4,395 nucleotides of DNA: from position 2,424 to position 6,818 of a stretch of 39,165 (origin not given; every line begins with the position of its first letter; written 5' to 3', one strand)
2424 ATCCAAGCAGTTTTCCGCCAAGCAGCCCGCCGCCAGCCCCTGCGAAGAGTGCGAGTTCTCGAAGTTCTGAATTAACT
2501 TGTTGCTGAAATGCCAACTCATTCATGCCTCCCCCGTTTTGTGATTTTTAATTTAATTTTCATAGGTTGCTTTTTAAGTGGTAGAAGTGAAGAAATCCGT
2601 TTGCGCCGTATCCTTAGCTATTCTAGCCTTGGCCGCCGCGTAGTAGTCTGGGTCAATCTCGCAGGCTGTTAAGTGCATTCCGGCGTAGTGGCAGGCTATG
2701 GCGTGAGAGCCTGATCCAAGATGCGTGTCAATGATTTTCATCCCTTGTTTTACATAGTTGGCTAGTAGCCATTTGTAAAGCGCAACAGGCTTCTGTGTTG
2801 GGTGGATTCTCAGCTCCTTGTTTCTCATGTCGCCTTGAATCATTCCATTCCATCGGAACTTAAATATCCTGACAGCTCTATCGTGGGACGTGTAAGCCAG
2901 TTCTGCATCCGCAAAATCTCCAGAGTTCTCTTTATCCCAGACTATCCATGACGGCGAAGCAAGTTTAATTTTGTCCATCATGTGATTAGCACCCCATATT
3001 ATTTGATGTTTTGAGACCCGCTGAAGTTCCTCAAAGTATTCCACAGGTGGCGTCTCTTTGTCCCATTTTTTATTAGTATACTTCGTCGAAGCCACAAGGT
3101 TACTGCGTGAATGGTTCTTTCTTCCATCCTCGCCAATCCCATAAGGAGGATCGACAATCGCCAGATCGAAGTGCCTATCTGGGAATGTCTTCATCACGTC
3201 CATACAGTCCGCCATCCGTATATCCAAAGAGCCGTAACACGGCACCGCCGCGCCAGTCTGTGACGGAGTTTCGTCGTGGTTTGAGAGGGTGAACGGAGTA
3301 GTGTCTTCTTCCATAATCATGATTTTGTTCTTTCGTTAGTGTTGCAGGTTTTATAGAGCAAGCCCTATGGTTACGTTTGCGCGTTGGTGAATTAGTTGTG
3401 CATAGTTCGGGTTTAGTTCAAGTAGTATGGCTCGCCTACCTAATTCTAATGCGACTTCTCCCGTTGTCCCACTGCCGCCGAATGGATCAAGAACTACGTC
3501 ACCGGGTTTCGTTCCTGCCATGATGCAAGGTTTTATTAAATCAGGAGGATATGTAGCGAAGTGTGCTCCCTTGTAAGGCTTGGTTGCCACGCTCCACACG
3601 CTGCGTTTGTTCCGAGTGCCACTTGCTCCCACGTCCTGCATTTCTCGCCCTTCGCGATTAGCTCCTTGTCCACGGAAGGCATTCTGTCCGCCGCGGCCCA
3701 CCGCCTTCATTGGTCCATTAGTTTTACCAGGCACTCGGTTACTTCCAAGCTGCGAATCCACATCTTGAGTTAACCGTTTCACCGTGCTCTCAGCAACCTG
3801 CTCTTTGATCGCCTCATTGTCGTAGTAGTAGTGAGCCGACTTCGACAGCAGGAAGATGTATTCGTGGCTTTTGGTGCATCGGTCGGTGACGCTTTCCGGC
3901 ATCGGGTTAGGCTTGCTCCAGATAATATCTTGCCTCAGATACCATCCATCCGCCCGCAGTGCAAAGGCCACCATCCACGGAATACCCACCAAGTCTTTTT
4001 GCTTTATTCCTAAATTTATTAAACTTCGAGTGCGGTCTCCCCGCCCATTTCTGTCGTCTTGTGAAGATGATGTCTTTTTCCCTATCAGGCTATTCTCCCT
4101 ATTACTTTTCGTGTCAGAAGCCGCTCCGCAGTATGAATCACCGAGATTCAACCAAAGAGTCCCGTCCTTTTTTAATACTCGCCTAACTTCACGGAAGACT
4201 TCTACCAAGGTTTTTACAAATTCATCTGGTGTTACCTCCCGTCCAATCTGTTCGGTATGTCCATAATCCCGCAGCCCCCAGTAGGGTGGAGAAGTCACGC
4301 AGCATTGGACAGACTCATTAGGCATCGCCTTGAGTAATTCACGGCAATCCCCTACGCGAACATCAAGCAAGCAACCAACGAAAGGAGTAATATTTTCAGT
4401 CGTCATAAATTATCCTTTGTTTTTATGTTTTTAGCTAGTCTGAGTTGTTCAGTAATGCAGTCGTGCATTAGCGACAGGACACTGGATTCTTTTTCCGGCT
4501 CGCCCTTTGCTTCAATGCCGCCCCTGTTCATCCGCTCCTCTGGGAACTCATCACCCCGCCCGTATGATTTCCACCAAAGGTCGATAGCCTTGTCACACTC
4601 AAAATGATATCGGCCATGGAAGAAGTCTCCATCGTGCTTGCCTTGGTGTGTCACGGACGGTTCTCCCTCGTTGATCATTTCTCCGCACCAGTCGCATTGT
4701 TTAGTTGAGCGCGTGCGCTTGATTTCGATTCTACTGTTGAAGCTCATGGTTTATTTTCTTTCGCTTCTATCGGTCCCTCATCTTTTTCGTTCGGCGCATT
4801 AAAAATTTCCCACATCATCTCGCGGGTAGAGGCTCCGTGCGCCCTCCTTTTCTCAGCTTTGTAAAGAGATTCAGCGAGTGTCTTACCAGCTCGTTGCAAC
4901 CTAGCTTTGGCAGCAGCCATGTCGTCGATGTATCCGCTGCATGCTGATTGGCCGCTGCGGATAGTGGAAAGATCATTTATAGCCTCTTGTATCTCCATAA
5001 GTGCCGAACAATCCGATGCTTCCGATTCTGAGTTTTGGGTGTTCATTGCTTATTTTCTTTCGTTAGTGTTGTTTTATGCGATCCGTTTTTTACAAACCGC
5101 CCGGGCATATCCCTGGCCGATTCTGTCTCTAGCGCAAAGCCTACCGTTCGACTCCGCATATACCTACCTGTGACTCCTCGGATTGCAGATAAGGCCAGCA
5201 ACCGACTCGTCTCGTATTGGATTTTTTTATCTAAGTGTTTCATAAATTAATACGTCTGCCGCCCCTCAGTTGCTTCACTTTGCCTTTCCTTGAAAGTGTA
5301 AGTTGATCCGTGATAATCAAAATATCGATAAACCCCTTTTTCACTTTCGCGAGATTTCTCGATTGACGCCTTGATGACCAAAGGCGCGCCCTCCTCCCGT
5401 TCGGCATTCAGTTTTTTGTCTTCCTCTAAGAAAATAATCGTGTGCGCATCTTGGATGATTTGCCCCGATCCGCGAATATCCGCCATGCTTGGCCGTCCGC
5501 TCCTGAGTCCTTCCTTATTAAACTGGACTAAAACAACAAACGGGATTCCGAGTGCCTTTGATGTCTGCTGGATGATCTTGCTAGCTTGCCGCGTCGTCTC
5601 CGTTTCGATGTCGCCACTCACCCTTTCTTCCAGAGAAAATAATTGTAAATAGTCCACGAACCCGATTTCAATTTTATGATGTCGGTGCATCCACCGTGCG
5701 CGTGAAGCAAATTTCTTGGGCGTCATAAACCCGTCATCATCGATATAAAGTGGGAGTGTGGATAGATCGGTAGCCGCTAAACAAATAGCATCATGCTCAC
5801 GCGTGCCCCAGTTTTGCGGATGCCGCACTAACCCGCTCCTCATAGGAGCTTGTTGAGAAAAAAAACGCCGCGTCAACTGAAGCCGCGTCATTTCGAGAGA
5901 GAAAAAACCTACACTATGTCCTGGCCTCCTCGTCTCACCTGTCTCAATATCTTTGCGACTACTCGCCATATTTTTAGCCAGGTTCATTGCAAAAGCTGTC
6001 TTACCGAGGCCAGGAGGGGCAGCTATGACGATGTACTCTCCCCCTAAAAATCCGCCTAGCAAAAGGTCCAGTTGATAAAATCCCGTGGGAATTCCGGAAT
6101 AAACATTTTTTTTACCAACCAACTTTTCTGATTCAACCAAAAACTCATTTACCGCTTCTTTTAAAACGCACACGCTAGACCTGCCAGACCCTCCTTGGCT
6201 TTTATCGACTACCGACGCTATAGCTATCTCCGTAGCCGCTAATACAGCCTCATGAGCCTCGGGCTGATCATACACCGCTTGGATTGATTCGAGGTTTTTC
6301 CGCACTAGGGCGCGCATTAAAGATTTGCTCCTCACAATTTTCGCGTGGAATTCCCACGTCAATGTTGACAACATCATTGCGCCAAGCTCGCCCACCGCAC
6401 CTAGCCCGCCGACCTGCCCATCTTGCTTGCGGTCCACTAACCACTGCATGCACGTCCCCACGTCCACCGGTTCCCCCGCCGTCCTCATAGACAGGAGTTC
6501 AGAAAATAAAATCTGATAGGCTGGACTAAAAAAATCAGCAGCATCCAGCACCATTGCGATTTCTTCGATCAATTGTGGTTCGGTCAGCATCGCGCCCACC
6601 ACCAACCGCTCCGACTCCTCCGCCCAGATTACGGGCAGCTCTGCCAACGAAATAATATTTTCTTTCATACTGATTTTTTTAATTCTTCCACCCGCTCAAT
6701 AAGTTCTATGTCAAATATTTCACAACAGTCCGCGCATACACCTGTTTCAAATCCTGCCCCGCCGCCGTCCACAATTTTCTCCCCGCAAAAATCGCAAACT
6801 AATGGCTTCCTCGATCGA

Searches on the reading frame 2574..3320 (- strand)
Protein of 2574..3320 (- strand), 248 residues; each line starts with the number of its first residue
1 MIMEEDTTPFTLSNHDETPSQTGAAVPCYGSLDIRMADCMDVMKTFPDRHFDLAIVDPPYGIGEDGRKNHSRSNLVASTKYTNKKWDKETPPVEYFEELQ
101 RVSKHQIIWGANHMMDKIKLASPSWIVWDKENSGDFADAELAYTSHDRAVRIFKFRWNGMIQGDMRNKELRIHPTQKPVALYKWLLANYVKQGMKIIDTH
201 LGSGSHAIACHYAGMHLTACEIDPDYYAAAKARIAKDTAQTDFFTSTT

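Call 20: search_protein_families(library=pfam, proteins=[window:2574-3320:-], max_evalue=0.01)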
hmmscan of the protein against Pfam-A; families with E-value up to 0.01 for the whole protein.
window:2574-3320:- (248 aa): 1 family
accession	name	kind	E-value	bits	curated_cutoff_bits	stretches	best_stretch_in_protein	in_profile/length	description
PF01555.25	N6_N4_Mtase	-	3.1e-14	53.9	26.7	1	162-231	150-220/221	DNA methylase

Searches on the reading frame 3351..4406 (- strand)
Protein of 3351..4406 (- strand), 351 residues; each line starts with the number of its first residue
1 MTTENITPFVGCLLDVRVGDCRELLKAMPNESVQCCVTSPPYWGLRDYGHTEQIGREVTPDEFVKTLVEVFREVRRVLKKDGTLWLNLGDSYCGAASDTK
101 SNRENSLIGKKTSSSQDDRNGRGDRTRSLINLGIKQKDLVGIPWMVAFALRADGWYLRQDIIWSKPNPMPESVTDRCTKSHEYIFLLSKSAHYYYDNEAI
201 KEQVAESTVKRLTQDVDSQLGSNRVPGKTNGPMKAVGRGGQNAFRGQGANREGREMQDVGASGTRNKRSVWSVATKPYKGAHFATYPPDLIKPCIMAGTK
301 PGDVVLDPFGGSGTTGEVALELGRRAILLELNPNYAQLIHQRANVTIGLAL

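Call 20: search_protein_families(library=pfam, proteins=[window:3351-4406:-], max_evalue=0.01)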
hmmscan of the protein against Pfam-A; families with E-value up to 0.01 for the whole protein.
window:3351-4406:- (351 aa): 2 families
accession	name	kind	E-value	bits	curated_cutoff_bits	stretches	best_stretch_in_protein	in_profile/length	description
PF01555.25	N6_N4_Mtase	-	2.1e-51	175.4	26.7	1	33-339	1-219/221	DNA methylase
PF01170.24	UPF0020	-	0.0025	18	22.3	0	296-315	23-42/197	RMKL-like, methyltransferase domain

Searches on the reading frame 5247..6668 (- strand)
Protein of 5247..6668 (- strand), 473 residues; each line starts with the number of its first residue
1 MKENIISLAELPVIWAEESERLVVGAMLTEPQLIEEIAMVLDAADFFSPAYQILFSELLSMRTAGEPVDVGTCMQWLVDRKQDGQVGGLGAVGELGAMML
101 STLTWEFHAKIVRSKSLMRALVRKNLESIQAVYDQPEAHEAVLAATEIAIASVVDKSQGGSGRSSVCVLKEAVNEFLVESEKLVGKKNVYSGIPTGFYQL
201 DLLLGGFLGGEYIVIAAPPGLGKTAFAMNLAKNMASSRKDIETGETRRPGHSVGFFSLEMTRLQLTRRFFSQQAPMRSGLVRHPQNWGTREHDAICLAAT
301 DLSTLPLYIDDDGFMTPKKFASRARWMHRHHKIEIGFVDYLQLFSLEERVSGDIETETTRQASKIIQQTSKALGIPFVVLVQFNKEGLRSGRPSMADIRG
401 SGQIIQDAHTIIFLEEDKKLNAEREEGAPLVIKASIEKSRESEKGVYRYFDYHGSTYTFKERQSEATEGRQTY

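Call 20: search_protein_families(library=pfam, proteins=[window:5247-6668:-], max_evalue=0.01)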
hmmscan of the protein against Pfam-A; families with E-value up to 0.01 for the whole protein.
window:5247-6668:- (473 aa): 4 families
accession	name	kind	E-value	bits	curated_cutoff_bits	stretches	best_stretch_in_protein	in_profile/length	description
PF03796.21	DnaB_C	-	7.4e-48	163.6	27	1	192-448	1-243/255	DnaB-like helicase C terminal domain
PF00772.26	DnaB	-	1e-17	64.5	23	1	17-113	6-102/103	DnaB-like helicase N terminal domain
PF13481.12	AAA_25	-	1e-08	35.5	27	1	194-387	16-194/195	AAA domain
PF06745.19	ATPase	-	0.0067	16.3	26.6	0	193-236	1-45/231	KaiC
